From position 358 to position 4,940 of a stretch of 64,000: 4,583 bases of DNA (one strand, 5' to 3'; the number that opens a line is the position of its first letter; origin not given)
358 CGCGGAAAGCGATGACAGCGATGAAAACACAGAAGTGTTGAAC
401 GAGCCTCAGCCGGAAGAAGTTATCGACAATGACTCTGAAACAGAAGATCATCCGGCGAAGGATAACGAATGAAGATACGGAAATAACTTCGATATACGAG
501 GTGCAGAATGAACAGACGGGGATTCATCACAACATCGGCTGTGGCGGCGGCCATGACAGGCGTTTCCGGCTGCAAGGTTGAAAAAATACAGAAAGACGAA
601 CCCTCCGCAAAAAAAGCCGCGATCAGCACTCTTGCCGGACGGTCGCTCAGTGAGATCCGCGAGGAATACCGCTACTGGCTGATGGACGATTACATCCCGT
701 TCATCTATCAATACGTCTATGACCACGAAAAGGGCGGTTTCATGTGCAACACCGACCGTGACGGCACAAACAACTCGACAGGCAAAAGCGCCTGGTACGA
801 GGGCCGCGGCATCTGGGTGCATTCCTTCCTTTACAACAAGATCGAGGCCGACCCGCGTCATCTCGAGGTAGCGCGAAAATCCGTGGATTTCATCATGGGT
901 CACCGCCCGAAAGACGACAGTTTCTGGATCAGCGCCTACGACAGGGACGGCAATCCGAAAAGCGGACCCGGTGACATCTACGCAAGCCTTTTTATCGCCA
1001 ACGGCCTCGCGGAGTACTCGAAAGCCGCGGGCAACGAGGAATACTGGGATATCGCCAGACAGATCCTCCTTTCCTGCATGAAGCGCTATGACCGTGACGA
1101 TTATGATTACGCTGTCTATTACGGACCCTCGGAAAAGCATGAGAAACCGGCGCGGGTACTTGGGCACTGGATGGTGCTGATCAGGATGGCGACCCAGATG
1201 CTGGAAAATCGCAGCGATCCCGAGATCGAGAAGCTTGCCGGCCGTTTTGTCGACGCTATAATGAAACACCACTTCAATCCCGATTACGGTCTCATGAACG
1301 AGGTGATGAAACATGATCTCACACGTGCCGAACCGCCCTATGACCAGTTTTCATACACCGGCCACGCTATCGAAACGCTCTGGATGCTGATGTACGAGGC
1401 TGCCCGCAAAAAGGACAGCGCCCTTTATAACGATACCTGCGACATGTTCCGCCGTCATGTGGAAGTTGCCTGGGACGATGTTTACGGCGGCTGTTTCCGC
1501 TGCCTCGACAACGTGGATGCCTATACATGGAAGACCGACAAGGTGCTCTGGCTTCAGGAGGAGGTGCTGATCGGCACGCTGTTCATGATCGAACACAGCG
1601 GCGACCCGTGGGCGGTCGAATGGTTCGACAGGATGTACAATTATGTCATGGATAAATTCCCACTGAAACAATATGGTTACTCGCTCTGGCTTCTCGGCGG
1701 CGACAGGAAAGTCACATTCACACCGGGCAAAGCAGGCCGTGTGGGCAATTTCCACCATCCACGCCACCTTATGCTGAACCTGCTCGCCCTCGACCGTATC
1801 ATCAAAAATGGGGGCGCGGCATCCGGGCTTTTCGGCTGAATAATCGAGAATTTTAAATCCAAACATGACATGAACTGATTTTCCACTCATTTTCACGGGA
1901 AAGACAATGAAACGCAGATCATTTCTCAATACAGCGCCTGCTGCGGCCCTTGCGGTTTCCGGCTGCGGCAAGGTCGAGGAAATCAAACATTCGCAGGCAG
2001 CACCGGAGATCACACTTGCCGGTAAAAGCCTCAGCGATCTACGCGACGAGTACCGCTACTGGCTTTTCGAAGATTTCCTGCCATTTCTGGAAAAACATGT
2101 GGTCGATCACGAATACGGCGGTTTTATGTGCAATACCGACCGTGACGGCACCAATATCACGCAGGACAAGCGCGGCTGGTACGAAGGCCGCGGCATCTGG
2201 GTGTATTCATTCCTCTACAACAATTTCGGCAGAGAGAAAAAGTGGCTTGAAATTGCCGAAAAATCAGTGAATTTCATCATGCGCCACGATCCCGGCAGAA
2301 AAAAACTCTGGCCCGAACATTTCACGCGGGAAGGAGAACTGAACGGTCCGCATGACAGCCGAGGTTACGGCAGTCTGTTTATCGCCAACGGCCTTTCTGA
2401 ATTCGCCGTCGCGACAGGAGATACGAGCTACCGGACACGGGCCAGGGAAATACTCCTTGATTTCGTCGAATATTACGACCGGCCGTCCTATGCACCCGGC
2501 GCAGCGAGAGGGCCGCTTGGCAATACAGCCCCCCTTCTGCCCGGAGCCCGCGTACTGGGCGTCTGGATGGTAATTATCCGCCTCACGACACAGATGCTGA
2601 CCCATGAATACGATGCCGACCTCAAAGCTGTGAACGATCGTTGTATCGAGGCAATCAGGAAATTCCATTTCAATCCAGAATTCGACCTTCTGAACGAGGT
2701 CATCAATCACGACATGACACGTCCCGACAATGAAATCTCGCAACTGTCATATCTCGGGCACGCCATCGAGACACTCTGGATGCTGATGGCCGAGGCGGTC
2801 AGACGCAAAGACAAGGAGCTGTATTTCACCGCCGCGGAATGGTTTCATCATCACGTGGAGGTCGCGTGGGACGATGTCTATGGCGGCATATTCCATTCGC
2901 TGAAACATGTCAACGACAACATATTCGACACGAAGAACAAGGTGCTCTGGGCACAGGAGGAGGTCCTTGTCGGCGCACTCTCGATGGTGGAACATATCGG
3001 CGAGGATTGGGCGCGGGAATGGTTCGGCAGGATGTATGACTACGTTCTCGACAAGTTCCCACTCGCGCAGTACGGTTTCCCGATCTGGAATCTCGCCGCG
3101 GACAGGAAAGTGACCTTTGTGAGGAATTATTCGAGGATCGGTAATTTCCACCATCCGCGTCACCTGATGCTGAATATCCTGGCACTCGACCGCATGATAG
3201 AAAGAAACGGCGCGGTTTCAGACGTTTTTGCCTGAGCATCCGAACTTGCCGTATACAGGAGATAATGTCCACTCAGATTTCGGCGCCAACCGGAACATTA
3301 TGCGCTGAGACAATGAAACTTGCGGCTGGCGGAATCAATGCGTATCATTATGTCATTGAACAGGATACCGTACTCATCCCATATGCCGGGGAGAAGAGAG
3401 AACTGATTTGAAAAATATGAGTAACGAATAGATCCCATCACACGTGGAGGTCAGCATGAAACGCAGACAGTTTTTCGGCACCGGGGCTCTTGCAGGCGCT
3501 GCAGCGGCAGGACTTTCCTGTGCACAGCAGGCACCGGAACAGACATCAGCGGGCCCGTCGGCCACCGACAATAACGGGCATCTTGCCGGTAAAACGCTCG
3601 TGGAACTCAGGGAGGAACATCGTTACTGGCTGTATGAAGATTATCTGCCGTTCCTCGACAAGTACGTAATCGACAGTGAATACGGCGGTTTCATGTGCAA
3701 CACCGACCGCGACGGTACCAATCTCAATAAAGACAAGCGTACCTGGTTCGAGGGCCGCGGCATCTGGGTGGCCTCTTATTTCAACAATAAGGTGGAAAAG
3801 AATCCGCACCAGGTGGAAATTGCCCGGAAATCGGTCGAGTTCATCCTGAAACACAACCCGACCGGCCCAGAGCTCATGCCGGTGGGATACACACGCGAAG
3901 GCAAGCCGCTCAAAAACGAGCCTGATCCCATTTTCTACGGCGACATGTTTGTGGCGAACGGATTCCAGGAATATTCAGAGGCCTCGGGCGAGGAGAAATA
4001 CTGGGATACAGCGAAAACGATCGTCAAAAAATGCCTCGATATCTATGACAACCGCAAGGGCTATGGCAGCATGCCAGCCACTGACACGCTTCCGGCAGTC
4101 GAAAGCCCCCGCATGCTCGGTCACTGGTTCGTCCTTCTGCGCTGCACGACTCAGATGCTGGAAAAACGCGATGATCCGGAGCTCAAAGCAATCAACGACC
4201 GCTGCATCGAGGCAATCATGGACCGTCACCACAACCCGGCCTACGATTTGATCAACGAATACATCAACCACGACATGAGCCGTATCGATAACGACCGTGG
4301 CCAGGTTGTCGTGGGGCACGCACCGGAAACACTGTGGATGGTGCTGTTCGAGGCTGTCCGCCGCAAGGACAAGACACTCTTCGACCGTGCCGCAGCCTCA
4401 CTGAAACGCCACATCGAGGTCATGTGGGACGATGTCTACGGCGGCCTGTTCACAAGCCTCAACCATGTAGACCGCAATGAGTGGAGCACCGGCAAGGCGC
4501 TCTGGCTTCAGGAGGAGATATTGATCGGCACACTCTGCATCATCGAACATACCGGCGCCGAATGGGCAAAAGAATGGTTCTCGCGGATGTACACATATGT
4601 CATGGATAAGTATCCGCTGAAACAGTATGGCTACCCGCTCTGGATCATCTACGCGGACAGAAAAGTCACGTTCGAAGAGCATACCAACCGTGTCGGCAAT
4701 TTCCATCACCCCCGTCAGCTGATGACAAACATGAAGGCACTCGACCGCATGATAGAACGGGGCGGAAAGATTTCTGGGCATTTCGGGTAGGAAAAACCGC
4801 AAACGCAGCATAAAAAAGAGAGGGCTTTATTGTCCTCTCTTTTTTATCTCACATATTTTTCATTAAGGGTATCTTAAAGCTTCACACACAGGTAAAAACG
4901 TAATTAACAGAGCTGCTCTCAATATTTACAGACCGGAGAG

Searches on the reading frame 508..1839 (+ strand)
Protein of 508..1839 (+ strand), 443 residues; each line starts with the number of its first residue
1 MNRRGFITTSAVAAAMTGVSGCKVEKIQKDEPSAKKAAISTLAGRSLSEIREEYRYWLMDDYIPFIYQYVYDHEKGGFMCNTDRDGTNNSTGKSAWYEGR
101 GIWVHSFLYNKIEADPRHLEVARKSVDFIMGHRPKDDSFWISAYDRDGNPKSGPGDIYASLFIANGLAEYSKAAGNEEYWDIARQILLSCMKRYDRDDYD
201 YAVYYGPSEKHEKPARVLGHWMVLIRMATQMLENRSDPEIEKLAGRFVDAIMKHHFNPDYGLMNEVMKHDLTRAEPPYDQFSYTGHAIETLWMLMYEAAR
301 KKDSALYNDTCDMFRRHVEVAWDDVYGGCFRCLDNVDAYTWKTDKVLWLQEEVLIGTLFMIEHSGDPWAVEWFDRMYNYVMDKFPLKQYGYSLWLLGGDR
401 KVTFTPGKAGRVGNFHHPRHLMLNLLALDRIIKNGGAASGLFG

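Call 53: search_protein_families(library=pfam, proteins=[window:508-1839:+], max_evalue=0.001)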
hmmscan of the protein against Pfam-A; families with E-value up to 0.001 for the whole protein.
window:508-1839:+ (443 aa): 1 family
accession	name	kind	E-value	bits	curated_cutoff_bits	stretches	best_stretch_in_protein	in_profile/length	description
PF07221.17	GlcNAc_2-epim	-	6.3e-24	85.3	23.4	1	77-391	2-319/347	N-acylglucosamine 2-epimerase (GlcNAc 2-epimerase)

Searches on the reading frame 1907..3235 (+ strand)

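Call 53: search_protein_families(library=pfam, proteins=[window:1907-3235:+], max_evalue=0.001)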
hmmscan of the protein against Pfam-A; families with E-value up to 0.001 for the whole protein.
window:1907-3235:+ (442 aa): 1 family
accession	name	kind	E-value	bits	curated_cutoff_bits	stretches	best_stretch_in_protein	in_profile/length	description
PF07221.17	GlcNAc_2-epim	-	1.6e-20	74.1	23.4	1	72-401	2-329/347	N-acylglucosamine 2-epimerase (GlcNAc 2-epimerase)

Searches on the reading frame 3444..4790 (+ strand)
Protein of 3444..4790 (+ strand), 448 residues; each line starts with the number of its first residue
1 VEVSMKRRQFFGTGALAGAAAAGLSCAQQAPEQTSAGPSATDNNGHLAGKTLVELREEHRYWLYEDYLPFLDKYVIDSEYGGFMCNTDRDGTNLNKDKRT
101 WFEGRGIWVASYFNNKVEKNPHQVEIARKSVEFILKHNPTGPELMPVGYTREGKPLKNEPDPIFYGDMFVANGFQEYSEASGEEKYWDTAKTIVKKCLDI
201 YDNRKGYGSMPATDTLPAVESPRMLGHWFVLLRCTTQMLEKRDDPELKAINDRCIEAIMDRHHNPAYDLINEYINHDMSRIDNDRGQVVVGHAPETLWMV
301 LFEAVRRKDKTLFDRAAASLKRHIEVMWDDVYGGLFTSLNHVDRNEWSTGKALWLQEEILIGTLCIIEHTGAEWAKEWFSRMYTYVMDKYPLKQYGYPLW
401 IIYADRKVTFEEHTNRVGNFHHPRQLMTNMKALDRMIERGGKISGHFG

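Call 53: search_protein_families(library=pfam, proteins=[window:3444-4790:+], max_evalue=0.001)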
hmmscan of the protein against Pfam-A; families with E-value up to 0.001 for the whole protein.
window:3444-4790:+ (448 aa): 1 family
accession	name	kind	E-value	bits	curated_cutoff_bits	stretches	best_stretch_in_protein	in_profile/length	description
PF07221.17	GlcNAc_2-epim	-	1.2e-13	51.4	23.4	1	82-413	2-333/347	N-acylglucosamine 2-epimerase (GlcNAc 2-epimerase)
